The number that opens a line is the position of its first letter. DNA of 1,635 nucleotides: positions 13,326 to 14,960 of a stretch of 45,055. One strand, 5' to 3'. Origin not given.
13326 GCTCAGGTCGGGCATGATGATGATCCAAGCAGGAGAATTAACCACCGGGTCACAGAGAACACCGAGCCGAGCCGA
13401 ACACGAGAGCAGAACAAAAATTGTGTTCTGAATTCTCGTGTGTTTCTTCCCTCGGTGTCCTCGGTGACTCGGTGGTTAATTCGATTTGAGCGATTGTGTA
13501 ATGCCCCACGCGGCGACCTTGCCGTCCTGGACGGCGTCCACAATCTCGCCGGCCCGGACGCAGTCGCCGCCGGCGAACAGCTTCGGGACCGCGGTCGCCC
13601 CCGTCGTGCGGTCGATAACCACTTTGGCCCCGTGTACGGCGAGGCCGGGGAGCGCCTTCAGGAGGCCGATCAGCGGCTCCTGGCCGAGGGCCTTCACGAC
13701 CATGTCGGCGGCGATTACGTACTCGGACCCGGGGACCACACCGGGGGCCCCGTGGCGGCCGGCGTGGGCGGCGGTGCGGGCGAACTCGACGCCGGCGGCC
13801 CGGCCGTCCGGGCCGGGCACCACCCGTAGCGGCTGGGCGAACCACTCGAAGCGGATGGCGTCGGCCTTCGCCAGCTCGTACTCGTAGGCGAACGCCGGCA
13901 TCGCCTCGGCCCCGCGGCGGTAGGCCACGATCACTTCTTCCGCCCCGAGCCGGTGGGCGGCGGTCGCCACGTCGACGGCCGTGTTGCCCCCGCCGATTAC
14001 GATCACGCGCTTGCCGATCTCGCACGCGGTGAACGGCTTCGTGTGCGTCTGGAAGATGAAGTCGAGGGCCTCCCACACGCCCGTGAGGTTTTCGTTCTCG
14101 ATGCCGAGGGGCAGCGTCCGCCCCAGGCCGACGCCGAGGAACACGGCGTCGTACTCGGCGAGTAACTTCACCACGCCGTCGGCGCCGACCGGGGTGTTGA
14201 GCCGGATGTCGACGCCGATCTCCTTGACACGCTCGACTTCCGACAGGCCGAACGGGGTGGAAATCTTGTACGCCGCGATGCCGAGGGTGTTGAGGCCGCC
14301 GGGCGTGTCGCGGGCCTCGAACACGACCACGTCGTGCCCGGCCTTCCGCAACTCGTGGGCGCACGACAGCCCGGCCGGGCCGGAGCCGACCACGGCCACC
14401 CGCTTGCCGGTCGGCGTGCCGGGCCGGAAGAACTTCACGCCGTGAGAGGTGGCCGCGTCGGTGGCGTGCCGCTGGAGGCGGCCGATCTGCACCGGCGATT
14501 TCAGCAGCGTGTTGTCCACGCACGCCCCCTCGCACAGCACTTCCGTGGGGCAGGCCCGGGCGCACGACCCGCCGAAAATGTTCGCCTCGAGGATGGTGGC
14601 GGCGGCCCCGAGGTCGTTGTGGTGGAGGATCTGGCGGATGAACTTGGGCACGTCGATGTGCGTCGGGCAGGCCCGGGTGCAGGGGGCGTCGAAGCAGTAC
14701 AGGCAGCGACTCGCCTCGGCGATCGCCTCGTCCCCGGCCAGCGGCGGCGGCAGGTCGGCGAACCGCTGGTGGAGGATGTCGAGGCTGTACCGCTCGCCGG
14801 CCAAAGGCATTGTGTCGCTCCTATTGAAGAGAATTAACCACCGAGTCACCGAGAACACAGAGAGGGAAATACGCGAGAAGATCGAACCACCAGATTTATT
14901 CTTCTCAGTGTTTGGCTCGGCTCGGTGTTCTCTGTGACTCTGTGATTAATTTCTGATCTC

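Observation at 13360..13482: Family-1 ~122-nt palindromic element exactly filling the preT-preA spacer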

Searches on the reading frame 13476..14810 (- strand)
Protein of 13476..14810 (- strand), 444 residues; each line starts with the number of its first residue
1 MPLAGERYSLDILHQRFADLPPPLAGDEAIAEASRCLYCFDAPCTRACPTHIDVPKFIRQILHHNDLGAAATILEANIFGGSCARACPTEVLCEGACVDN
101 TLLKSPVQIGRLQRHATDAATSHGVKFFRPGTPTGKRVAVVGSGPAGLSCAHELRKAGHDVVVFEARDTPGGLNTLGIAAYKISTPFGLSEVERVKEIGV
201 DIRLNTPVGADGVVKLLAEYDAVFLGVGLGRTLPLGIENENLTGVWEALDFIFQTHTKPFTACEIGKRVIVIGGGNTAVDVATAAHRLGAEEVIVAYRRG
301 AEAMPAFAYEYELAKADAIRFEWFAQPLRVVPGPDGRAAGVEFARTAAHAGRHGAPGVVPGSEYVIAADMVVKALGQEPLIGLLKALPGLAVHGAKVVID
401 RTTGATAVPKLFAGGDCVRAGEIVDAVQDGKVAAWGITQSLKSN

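Call 11: search_protein_families(library=pfam, proteins=[window:13476-14810:-])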
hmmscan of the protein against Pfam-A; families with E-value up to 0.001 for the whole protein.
window:13476-14810:- (444 aa): 19 families
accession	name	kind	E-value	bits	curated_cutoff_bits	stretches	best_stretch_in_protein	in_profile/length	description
PF14691.11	Fer4_20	-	3.9e-32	110.8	25.8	1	16-124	4-112/113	Dihydroprymidine dehydrogenase domain II, 4Fe-4S cluster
PF07992.20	Pyr_redox_2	-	1.4e-26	94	26.1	1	137-430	2-291/291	Pyridine nucleotide-disulphide oxidoreductase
PF00070.33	Pyr_redox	-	2.8e-13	50.6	22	2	137-171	1-35/82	Pyridine nucleotide-disulphide oxidoreductase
PF13738.12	Pyr_redox_3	-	1.2e-11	44.9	30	2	266-412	164-302/305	Pyridine nucleotide-disulphide oxidoreductase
PF13450.12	NAD_binding_8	-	5.6e-11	43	21.9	1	140-172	1-33/68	NAD(P)-binding Rossmann-like domain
PF01266.30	DAO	-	5.6e-08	33.1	27.9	1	137-172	1-36/353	FAD dependent oxidoreductase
PF01593.30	Amino_oxidase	-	3e-07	30.5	19.8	1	146-172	2-28/443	Flavin containing amine oxidoreductase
PF03807.23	F420_oxidored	-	7.6e-07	30.1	21.6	0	269-312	2-45/94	NADP oxidoreductase coenzyme F420-dependent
PF00743.25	FMO-like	-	1.8e-06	27.2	22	0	263-304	180-220/532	Flavin-binding monooxygenase-like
PF00890.30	FAD_binding_2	-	2.3e-06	27.5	20.4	1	138-169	2-33/414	FAD binding domain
PF12831.13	FAD_oxidored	-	5.8e-06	26.3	27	1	138-179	2-43/416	FAD dependent oxidoreductase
PF01494.25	FAD_binding_3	-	6.7e-06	26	22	1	138-169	4-35/349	FAD binding domain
PF03486.20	HI0933_like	-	1.5e-05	25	50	1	137-171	2-36/244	HI0933-like protein Rossmann domain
PF01946.23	Thi4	-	5.9e-05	22.9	26.2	1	138-177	20-60/235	Thi4 family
PF21799.2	MurD-like_N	-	7.3e-05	23.4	27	1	136-177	1-42/88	Mur ligase MurD-like, N-terminal domain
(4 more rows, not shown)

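Call 19: find_encoding_contigs(protein=window:13476-14810:-, flank=10000, max_places=6)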
Protein window:13476-14810:- (444 aa): no gene with exactly this product is on record in the collection.

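Call 20: find_homologous_proteins(query=window:13476-14810:-, max_evalue=1e-100)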
Query window:13476-14810:- (444 aa): 6609 proteins with E <= 1e-100 among 8000 candidates; the best 120 are listed.
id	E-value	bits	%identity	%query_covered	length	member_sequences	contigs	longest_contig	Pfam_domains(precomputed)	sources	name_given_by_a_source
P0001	3.7e-296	1000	100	100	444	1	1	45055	PF00743.26,PF13450.13,PF07992.21,PF00070.34,PF03486.21,PF01494.26,PF12831.14,PF01266.31,PF01593.31,PF14691.12,PF00890.31,PF13738.13,PF03807.24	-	-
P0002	3.0e-228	776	78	100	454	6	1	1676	PF01266.31,PF00743.26,PF01593.31,PF13450.13,PF14691.12,PF07992.21,PF00070.34,PF13738.13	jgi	jgi:glutamate synthase (NADPH/NADH) small chain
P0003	1.7e-227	774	76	100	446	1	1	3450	PF00743.26,PF13241.13,PF13450.13,PF07992.21,PF00070.34,PF03486.21,PF01494.26,PF12831.14,PF01266.31,PF01593.31,PF14691.12,PF00890.31,PF13738.13,PF03807.24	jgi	jgi:glutamate synthase (NADPH/NADH) small chain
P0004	3.3e-227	773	77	100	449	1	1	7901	PF01266.31,PF01593.31,PF13450.13,PF14691.12,PF00890.31,PF07992.21,PF00070.34,PF13738.13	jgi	jgi:dihydropyrimidine dehydrogenase (NAD+) subunit PreT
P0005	9.3e-227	771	77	99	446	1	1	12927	PF01266.31,PF00743.26,PF01593.31,PF13450.13,PF14691.12,PF00890.31,PF07992.21,PF00070.34,PF13738.13,PF03807.24,PF12831.14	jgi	jgi:glutamate synthase (NADPH/NADH) small chain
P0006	3.5e-226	769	75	100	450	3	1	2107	PF00743.26,PF13450.13,PF07992.21,PF00070.34,PF03486.21,PF01494.26,PF12831.14,PF01946.24,PF01266.31,PF01593.31,PF14691.12,PF00890.31,PF02826.26,PF13738.13,PF03807.24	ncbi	-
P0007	8.5e-225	765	74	100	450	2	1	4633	PF00743.26,PF13450.13,PF07992.21,PF00070.34,PF03486.21,PF12831.14,PF01266.31,PF01593.31,PF14691.12,PF00890.31,PF13738.13,PF03807.24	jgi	jgi:glutamate synthase (NADPH/NADH) small chain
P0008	1.9e-224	764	75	100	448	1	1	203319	PF00743.26,PF13450.13,PF07992.21,PF00070.34,PF03486.21,PF01134.29,PF01494.26,PF01946.24,PF01266.31,PF01593.31,PF14691.12,PF00890.31,PF02826.26,PF13738.13,PF01262.28,PF03807.24,PF01488.27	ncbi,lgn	ncbi:MAG: NAD(P)-dependent oxidoreductase [Gemmataceae bacterium]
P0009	3.1e-224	763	74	100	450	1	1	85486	PF00743.26,PF13450.13,PF07992.21,PF00070.34,PF03486.21,PF01494.26,PF12831.14,PF01946.24,PF01266.31,PF01593.31,PF14691.12,PF00890.31,PF13738.13,PF03807.24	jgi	jgi:dihydropyrimidine dehydrogenase (NAD+) subunit PreT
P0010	4.0e-224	763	76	99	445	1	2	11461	PF00743.26,PF13450.13,PF07992.21,PF00070.34,PF03486.21,PF12831.14,PF01266.31,PF01593.31,PF14691.12,PF00890.31,PF13738.13,PF03807.24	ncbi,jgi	ncbi:MAG TPA: NAD(P)-dependent oxidoreductase [Gemmataceae bacterium]|jgi:glutamate synthase (NADPH/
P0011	5.8e-224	762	76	99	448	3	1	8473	PF00743.26,PF13450.13,PF07992.21,PF00070.34,PF03486.21,PF01494.26,PF12831.14,PF01266.31,PF01593.31,PF14691.12,PF00890.31,PF13738.13,PF03807.24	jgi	jgi:dihydropyrimidine dehydrogenase (NAD+) subunit PreT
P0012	1.0e-223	761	75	100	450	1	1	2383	PF00743.26,PF13450.13,PF07992.21,PF00070.34,PF03486.21,PF01494.26,PF12831.14,PF01266.31,PF01593.31,PF14691.12,PF00890.31,PF13738.13,PF03807.24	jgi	jgi:glutamate synthase (NADPH/NADH) small chain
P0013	1.5e-223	761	76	98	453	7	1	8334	PF00743.26,PF13450.13,PF07992.21,PF00070.34,PF01494.26,PF01266.31,PF01593.31,PF14691.12,PF00890.31,PF02826.26,PF13738.13,PF03807.24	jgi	jgi:dihydropyrimidine dehydrogenase (NAD+) subunit PreT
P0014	1.9e-223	760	76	99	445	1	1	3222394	PF00743.26,PF13450.13,PF07992.21,PF00070.34,PF03486.21,PF01494.26,PF12831.14,PF01266.31,PF01593.31,PF14691.12,PF00890.31,PF13738.13,PF03807.24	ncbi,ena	-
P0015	3.3e-223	760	78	99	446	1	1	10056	PF01946.24,PF01266.31,PF01593.31,PF13450.13,PF14691.12,PF00890.31,PF07992.21,PF00070.34,PF13738.13,PF03486.21,PF03807.24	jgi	jgi:glutamate synthase (NADPH/NADH) small chain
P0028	5.9e-221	752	77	99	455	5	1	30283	PF01266.31,PF01593.31,PF13450.13,PF14691.12,PF00890.31,PF07992.21,PF00070.34,PF13738.13,PF01494.26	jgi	jgi:glutamate synthase (NADPH/NADH) small chain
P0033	3.0e-220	750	75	99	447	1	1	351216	PF00743.26,PF13450.13,PF07992.21,PF00070.34,PF03486.21,PF01494.26,PF21799.3,PF12831.14,PF01946.24,PF01266.31,PF01593.31,PF14691.12,PF00890.31,PF13738.13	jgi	-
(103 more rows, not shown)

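Call 21: find_encoding_contigs(protein=P0014, flank=10000, max_places=2)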
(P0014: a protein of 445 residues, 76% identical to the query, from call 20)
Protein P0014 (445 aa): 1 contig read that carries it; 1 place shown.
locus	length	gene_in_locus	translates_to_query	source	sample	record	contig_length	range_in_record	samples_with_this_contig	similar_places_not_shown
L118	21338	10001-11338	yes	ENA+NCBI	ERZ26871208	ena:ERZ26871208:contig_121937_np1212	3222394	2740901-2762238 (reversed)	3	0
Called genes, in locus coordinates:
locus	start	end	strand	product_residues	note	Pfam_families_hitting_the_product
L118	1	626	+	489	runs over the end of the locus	PF01717:Meth_synt_2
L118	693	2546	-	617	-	PF00549:Ligase_CoA (faint), PF01343:Peptidase_S49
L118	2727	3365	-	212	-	-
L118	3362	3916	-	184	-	PF04542:Sigma70_r2, PF07638:Sigma70_ECF (weak), PF08281:Sigma70_r4_2, PF04545:Sigma70_r4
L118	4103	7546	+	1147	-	PF26549:Tricorn_N, PF07676:PD40, PF26549:Tricorn_N, PF26550:Tricorn_2nd, PF07676:PD40, PF26549:Tricorn_N, PF14684:Tricorn_C1, PF03572:Peptidase_S41, +6 more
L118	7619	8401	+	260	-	PF03301:Trp_dioxygenase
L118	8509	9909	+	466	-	PF01979:Amidohydro_1, PF12890:DHOase (weak), PF07969:Amidohydro_3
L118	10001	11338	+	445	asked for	PF14691:Fer4_20, PF00743:FMO-like (faint), PF00890:FAD_binding_2 (weak), PF01266:DAO, PF07992:Pyr_redox_2, PF12831:FAD_oxidored (weak), PF13450:NAD_binding_8, PF01593:Amino_oxidase (weak), +5 more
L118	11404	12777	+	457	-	PF01180:DHO_dh, PF01207:Dus, PF13237:Fer4_10 (faint), PF13187:Fer4_9 (faint), PF00037:Fer4 (weak), PF12837:Fer4_6 (weak), PF12838:Fer4_7, PF14697:Fer4_21, +2 more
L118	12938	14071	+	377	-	PF07963:N_methyl, PF07596:SBP_bac_10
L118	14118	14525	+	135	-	-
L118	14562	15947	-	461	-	PF00202:Aminotran_3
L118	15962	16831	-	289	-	PF00795:CN_hydrolase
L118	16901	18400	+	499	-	PF00171:Aldedh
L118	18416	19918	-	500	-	PF02133:Transp_cyt_pur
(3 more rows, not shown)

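Call 22: find_encoding_contigs(protein=P0008, flank=10000, max_places=2)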
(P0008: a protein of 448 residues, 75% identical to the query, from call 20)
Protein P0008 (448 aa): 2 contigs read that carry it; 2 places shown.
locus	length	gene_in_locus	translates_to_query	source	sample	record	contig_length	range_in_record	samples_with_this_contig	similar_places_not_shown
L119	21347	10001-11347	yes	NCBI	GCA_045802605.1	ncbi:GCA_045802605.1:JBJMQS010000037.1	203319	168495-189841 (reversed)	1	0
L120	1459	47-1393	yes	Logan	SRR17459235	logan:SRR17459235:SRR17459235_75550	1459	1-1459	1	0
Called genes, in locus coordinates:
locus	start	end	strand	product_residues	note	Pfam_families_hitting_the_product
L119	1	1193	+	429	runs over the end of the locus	-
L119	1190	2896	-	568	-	PF00595:PDZ (weak), PF17820:PDZ_6, PF03572:Peptidase_S41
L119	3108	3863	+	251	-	PF00512:HisKA, PF02518:HATPase_c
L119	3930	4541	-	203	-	-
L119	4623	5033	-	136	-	PF00472:RF-1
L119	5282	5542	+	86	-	PF04324:Fer2_BFD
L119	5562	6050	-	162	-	PF00210:Ferritin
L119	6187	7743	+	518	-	PF01266:DAO, PF01494:FAD_binding_3 (faint), PF04820:Trp_halogenase, PF07992:Pyr_redox_2 (faint), PF12831:FAD_oxidored (faint)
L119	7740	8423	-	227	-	PF00702:Hydrolase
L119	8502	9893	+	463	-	PF01979:Amidohydro_1, PF12890:DHOase (weak), PF07969:Amidohydro_3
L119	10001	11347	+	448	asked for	PF14691:Fer4_20, PF00890:FAD_binding_2 (weak), PF01266:DAO (weak), PF07992:Pyr_redox_2, PF13450:NAD_binding_8, PF13738:Pyr_redox_3 (weak), PF01593:Amino_oxidase (weak), PF00743:FMO-like (weak), +9 more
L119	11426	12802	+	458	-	PF01180:DHO_dh, PF01207:Dus (weak), PF13187:Fer4_9 (faint), PF00037:Fer4 (faint), PF12797:Fer4_2 (faint), PF12837:Fer4_6 (weak), PF12838:Fer4_7 (weak), PF14697:Fer4_21, +1 more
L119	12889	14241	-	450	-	PF00202:Aminotran_3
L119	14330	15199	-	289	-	PF00795:CN_hydrolase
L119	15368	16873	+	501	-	PF00171:Aldedh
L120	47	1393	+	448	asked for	PF14691:Fer4_20, PF00890:FAD_binding_2 (weak), PF01266:DAO (weak), PF07992:Pyr_redox_2, PF13450:NAD_binding_8, PF13738:Pyr_redox_3 (weak), PF01593:Amino_oxidase (weak), PF00743:FMO-like (weak), +9 more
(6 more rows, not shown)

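Call 23: find_encoding_contigs(protein=P0028, flank=10000, max_places=2)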
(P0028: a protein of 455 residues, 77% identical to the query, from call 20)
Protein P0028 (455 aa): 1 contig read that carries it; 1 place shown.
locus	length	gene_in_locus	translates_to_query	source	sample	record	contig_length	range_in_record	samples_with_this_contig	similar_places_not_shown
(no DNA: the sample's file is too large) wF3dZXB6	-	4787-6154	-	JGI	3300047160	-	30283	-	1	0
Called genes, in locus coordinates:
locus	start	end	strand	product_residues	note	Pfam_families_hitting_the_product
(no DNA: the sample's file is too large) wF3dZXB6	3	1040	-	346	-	?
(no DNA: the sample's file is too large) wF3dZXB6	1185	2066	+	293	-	-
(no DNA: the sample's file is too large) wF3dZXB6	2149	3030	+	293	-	PF00561:Abhydrolase_1, PF12146:Hydrolase_4, PF12697:Abhydrolase_6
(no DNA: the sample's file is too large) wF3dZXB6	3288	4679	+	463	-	PF01979:Amidohydro_1, PF07969:Amidohydro_3 (weak), PF12890:DHOase (weak), PF07969:Amidohydro_3 (weak)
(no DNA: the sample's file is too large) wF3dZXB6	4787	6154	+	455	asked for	PF14691:Fer4_20, PF00890:FAD_binding_2 (weak), PF01266:DAO (weak), PF01494:FAD_binding_3 (faint), PF07992:Pyr_redox_2, PF01593:Amino_oxidase (weak), PF13450:NAD_binding_8, PF00070:Pyr_redox (weak), +1 more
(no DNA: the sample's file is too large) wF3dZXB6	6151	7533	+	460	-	PF01180:DHO_dh, PF01207:Dus, PF13237:Fer4_10 (faint), PF00037:Fer4 (faint), PF12837:Fer4_6 (weak), PF12838:Fer4_7, PF13183:Fer4_8 (weak), PF14697:Fer4_21, +1 more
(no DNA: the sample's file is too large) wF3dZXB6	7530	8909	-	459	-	PF00202:Aminotran_3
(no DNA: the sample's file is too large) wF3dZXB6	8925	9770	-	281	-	PF00795:CN_hydrolase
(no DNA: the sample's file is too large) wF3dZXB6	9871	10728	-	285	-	PF05153:MIOX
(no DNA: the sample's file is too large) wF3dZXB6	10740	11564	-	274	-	PF13653:GDPD_2 (weak)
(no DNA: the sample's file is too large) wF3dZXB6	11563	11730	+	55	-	-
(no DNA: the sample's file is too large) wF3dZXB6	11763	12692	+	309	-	PF00005:ABC_tran, PF13401:AAA_22 (faint), PF13304:AAA_21 (weak), PF13732:DrrA1-3_C (weak)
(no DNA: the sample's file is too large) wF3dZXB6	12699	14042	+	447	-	-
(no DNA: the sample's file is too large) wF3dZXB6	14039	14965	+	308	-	PF00005:ABC_tran, PF13304:AAA_21 (faint)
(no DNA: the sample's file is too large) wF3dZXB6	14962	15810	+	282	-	PF12679:ABC2_membrane_2 (faint), PF10920:DUF2705 (weak)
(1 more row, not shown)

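Call 24: find_encoding_contigs(protein=P0015, flank=10000, max_places=2)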
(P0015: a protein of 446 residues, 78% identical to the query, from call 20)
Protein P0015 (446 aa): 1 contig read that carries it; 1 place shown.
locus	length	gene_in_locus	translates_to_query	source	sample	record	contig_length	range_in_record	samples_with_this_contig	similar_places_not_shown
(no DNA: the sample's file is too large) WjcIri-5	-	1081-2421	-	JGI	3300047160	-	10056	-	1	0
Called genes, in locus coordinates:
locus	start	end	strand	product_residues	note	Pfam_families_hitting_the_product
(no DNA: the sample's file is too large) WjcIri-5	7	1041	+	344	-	PF01979:Amidohydro_1, PF07969:Amidohydro_3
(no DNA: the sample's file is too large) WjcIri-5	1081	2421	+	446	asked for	PF14691:Fer4_20, PF00070:Pyr_redox (weak), PF00890:FAD_binding_2 (weak), PF01266:DAO, PF03486:HI0933_like (weak), PF07992:Pyr_redox_2, PF13450:NAD_binding_8, PF01593:Amino_oxidase (weak), +3 more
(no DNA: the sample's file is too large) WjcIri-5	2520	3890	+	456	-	PF01180:DHO_dh, PF01207:Dus, PF13237:Fer4_10 (faint), PF13187:Fer4_9 (faint), PF00037:Fer4 (faint), PF12837:Fer4_6 (weak), PF12838:Fer4_7, PF14697:Fer4_21, +1 more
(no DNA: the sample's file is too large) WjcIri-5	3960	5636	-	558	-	PF17897:VCPO_N, PF22778:VCPO_2nd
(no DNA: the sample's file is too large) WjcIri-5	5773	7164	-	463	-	PF00202:Aminotran_3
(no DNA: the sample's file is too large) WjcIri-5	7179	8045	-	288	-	PF00795:CN_hydrolase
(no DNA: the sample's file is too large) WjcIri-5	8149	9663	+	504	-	PF00171:Aldedh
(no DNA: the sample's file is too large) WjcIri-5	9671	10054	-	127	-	?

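Call 43: find_encoding_contigs(protein=P0002, flank=10000, max_places=3)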
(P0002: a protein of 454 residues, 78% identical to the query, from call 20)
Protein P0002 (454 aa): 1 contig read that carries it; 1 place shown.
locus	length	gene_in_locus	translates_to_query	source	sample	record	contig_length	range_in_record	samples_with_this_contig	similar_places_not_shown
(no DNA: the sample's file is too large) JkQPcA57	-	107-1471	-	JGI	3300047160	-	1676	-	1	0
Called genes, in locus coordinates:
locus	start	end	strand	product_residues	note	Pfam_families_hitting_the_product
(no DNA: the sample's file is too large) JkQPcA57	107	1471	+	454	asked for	PF14691:Fer4_20, PF00743:FMO-like (faint), PF01266:DAO (weak), PF07992:Pyr_redox_2, PF13450:NAD_binding_8, PF13738:Pyr_redox_3 (faint), PF01593:Amino_oxidase (faint), PF00070:Pyr_redox (weak)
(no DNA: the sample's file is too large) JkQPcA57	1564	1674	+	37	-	?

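Call 44: find_encoding_contigs(protein=P0033, flank=10000, max_places=2)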
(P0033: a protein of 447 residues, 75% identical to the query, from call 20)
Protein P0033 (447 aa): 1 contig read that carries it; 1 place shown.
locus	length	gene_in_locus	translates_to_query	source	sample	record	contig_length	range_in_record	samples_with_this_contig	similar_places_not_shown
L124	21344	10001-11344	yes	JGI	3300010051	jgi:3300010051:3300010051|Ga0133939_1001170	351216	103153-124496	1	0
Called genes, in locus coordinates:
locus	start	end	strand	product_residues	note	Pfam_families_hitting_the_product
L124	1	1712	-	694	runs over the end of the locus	PF01590:GAF (faint), PF13185:GAF_2 (faint)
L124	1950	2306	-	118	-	-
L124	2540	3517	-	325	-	PF12679:ABC2_membrane_2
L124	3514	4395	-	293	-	PF02463:SMC_N (faint), PF00005:ABC_tran, PF13304:AAA_21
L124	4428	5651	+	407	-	PF00108:Thiolase_N, PF00109:ketoacyl-synt (weak), PF02803:Thiolase_C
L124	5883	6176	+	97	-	PF00166:Cpn10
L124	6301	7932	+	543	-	PF00118:Cpn60_TCP1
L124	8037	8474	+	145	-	PF00383:dCMP_cyt_deam_1, PF14437:MafB19-deam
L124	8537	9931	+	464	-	PF01979:Amidohydro_1, PF07969:Amidohydro_3 (weak), PF12890:DHOase, PF07969:Amidohydro_3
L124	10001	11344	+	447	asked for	PF14691:Fer4_20, PF00890:FAD_binding_2 (weak), PF01266:DAO, PF01494:FAD_binding_3 (weak), PF07992:Pyr_redox_2, PF12831:FAD_oxidored (weak), PF13450:NAD_binding_8, PF01593:Amino_oxidase (weak), +6 more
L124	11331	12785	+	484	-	PF01180:DHO_dh, PF01207:Dus, PF00037:Fer4 (weak), PF12837:Fer4_6 (weak), PF14697:Fer4_21, PF12838:Fer4_7, PF13183:Fer4_8 (weak), PF14697:Fer4_21, +2 more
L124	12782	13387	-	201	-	PF02441:Flavoprotein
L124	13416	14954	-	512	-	-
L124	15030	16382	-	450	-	PF07394:DUF1501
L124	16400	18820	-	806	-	PF07583:PSCyt2, PF07587:PSD1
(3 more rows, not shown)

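Call 45: find_encoding_contigs(protein=P0005, flank=10000, max_places=2)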
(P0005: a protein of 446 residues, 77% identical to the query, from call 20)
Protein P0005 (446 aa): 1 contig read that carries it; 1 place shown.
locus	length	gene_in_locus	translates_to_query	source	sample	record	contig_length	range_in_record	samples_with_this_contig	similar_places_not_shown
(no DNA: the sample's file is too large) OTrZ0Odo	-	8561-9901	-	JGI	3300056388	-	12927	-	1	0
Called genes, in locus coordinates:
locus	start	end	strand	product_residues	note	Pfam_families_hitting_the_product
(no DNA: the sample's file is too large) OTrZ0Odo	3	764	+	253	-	?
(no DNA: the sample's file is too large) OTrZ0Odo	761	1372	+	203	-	PF04199:Cyclase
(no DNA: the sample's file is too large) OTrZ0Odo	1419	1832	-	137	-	PF01042:Ribonuc_L-PSP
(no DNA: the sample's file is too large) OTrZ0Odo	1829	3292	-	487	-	PF00171:Aldedh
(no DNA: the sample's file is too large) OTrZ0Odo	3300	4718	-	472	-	PF07394:DUF1501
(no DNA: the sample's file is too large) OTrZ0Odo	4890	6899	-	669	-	PF07583:PSCyt2, PF07587:PSD1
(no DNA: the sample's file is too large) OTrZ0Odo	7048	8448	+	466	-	PF01979:Amidohydro_1, PF12890:DHOase, PF07969:Amidohydro_3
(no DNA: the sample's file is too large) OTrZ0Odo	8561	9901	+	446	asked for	PF14691:Fer4_20, PF00890:FAD_binding_2 (weak), PF01266:DAO, PF07992:Pyr_redox_2, PF12831:FAD_oxidored (weak), PF13450:NAD_binding_8, PF01593:Amino_oxidase (weak), PF00070:Pyr_redox (weak), +3 more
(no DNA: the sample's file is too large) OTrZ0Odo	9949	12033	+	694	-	PF00270:DEAD, PF04851:ResIII (weak), PF09339:HTH_IclR (faint), PF00271:Helicase_C, PF12802:MarR_2 (faint), PF00156:Pribosyltran (weak)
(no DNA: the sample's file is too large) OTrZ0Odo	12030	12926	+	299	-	?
